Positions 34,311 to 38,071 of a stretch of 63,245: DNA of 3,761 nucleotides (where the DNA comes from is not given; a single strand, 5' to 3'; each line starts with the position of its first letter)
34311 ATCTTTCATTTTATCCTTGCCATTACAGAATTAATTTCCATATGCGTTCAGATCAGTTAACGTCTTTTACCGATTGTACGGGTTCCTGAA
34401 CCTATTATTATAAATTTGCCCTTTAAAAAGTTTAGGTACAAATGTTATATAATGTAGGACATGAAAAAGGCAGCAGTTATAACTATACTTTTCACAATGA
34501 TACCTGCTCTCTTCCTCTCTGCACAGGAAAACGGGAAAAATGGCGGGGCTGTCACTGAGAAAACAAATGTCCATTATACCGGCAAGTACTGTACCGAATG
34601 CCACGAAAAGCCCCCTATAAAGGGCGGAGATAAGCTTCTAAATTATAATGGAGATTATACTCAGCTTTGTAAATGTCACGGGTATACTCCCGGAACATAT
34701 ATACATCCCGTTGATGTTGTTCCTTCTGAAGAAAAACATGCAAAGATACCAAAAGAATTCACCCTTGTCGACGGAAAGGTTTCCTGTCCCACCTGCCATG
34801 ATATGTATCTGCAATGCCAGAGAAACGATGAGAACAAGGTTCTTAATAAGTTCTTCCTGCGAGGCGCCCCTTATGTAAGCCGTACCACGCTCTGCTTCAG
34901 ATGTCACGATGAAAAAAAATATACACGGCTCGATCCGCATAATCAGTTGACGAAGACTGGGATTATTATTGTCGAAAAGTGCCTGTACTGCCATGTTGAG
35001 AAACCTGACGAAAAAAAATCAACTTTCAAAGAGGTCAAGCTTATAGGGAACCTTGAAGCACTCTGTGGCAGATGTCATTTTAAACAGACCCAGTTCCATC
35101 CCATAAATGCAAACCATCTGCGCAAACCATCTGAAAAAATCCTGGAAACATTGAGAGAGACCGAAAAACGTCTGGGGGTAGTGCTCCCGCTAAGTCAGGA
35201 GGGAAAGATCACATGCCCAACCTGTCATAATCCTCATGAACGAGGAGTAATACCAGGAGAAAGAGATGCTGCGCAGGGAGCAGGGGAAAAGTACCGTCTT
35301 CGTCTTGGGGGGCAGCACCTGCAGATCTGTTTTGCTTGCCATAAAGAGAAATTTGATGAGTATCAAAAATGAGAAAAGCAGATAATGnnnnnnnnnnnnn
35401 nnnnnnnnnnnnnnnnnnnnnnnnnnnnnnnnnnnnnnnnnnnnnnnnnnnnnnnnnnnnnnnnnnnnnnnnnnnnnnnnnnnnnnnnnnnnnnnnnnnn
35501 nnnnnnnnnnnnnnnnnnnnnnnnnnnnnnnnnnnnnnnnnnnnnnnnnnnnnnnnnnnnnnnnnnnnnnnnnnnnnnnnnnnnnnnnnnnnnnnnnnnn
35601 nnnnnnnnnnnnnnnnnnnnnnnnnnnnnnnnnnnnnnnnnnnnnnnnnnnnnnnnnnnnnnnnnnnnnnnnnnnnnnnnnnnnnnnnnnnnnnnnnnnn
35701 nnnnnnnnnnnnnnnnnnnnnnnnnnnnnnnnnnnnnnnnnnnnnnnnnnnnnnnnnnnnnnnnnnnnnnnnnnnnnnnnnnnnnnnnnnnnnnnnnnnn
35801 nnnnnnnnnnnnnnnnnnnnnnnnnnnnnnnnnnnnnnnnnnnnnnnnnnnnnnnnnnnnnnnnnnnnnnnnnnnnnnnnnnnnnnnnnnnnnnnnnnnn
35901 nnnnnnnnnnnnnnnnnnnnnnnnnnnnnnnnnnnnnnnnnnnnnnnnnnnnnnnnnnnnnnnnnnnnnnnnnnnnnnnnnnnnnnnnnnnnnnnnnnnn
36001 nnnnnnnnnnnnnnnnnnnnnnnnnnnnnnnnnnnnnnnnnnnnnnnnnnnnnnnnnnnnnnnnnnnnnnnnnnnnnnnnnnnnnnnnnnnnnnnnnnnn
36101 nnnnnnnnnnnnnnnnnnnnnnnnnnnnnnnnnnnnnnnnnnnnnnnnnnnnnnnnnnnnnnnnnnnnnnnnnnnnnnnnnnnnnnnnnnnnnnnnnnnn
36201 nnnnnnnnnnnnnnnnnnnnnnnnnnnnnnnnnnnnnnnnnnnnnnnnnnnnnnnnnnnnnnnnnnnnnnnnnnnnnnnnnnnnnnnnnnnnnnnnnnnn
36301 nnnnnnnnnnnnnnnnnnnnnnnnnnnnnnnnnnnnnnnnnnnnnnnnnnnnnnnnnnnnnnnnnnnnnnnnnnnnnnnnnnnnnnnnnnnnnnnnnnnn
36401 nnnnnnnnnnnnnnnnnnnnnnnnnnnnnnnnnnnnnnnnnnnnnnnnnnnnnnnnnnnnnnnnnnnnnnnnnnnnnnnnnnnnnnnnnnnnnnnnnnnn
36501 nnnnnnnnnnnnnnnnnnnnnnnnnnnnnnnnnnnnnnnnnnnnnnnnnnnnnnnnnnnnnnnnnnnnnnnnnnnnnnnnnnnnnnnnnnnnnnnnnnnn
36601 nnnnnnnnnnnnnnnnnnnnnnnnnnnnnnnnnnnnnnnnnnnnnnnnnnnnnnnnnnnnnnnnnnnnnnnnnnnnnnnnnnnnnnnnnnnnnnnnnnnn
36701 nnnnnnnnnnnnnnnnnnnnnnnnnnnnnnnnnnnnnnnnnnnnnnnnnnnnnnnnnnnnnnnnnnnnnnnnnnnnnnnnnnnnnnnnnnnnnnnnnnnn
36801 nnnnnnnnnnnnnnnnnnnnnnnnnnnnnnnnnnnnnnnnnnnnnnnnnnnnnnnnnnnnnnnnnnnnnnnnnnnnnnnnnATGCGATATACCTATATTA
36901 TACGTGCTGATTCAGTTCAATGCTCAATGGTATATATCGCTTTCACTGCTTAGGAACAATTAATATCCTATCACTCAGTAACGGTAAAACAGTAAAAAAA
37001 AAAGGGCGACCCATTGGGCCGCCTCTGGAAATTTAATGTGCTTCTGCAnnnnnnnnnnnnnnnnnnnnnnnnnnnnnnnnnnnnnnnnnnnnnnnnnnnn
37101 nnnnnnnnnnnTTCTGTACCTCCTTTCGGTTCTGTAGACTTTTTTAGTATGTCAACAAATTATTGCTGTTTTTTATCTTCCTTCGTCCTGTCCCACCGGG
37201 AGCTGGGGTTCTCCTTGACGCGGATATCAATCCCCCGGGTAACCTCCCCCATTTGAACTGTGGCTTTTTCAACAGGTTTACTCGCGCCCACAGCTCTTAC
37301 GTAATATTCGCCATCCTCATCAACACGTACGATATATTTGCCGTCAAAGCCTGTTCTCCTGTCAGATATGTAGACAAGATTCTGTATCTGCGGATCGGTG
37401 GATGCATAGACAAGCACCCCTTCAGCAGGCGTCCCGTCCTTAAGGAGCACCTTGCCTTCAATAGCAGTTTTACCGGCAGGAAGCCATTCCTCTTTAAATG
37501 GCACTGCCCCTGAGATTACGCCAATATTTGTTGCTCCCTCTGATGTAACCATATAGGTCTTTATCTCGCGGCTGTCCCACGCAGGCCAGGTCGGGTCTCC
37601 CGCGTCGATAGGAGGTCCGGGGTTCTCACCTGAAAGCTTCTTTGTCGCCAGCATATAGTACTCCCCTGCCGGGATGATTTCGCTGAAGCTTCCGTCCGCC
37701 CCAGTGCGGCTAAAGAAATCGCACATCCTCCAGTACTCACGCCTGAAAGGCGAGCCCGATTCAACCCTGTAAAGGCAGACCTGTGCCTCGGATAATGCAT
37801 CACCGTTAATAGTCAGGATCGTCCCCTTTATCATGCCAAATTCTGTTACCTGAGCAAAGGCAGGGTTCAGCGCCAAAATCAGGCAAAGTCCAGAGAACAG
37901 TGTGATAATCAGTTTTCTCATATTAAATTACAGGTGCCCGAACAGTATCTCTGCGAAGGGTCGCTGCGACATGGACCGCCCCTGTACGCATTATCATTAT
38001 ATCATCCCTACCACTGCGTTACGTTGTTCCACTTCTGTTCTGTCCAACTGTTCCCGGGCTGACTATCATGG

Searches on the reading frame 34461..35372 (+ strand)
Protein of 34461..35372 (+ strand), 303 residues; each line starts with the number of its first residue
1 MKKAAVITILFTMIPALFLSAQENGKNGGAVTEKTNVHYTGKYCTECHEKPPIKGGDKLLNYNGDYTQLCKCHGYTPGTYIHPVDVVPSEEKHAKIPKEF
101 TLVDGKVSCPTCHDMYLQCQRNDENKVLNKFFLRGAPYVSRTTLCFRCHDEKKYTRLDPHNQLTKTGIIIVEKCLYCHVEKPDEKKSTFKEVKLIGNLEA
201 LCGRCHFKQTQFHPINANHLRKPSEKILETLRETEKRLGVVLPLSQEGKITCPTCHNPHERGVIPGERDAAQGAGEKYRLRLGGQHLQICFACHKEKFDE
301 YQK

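Call 36: search_protein_families(library=pfam, proteins=[window:34461-35372:+], max_evalue=0.01)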
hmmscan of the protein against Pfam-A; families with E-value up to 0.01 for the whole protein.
window:34461-35372:+ (303 aa): 5 families
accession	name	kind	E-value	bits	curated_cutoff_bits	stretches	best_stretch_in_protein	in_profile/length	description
PF14522.11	Cytochrome_C7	-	1e-09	38.5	24.8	1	172-257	14-67/67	Cytochrome c7 and related cytochrome c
PF09699.15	Paired_CXXCH_1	-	1.4e-07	31.5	20.6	0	247-260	6-17/41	Doubled CXXCH motif (Paired_CXXCH_1)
PF22113.1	Mtrc-MtrF_II-IV_dom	-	2.5e-06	27.6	30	1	39-181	26-166/176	Outer membrane cytochrome MtrC/MtrF-like, domains II/IV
PF21276.3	ZNF512_C2HC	-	0.00038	20.5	27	0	246-256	10-20/38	Zinc finger protein 512, C2HC zinc finger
PF14537.11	Cytochrom_c3_2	-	0.0019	19.1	25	0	106-206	6-78/79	Cytochrome c3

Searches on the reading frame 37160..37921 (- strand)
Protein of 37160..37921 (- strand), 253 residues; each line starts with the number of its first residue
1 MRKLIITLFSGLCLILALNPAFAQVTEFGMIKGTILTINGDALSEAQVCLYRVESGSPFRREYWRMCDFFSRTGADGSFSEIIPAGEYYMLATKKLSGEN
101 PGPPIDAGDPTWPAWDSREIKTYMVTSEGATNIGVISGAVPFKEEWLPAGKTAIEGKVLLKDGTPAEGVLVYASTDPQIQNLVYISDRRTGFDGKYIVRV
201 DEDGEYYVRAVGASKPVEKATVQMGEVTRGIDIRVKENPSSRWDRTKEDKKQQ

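Call 36: search_protein_families(library=pfam, proteins=[window:37160-37921:-], max_evalue=0.01)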
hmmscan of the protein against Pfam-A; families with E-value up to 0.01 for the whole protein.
window:37160-37921:- (253 aa): 2 families
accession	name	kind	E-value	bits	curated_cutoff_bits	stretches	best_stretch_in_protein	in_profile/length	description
PF13620.12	CarboxypepD_reg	-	1.7e-08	35.1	32.3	1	154-234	2-80/82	Carboxypeptidase regulatory-like domain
PF10670.15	DUF4198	-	0.00042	20.9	34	0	154-212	149-207/209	Domain of unknown function (DUF4198)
